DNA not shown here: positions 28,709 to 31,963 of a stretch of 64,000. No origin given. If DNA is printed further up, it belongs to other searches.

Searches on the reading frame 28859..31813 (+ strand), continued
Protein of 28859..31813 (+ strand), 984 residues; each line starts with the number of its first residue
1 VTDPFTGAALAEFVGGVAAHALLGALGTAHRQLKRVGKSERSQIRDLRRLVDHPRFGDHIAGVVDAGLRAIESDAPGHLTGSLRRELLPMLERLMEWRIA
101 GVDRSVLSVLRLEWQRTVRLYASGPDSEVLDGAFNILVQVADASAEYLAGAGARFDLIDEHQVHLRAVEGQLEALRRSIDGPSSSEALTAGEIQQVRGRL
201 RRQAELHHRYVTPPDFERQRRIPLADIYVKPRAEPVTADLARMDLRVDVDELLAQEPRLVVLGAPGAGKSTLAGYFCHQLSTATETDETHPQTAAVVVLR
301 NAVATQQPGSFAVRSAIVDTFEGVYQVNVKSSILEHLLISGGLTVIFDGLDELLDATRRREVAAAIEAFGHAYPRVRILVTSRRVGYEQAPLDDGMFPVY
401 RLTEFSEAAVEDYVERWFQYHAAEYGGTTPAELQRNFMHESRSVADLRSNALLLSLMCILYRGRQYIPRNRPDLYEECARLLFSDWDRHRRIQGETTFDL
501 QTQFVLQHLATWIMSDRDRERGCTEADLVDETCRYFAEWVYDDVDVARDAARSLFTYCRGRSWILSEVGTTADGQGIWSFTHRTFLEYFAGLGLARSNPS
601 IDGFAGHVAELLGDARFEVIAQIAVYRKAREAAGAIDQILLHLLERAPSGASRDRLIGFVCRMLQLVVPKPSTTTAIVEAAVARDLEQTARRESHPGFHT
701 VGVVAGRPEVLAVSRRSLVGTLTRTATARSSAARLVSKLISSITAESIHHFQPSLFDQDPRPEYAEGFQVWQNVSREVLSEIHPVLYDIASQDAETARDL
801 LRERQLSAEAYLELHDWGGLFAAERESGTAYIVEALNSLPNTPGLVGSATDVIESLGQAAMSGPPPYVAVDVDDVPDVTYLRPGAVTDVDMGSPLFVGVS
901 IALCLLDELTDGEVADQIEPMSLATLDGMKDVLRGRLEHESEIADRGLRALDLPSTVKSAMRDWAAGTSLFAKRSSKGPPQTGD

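Call 93: find_encoding_contigs(protein=P0024, flank=6000)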
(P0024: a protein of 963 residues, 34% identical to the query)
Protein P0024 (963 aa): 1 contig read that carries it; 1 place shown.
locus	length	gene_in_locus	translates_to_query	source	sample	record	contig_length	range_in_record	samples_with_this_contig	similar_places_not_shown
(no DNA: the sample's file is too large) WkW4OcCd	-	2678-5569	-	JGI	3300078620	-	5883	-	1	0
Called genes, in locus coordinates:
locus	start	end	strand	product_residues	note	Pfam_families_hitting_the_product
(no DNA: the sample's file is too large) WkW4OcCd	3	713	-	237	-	?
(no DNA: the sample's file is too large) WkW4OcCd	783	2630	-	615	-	PF13576:Pentapeptide_3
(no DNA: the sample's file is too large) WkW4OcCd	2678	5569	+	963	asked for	PF05729:NACHT (weak)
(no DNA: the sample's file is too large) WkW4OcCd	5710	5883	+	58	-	?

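Call 96: search_protein_families(library=phrogs, proteins=[window:28859-31813:+], max_evalue=0.001)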
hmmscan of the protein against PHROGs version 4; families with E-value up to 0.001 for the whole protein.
window:28859-31813:+ (984 aa): 3 families
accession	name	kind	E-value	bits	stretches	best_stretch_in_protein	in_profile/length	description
phrog_18297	-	unknown function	1.5e-10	41.2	1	245-594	109-429/672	-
phrog_32986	-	unknown function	3.7e-07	30.2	1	259-509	94-325/596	-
phrog_168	-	DNA, RNA and nucleotide metabolism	0.00066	20.5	0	253-383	37-138/314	clamp loader of DNA polymerase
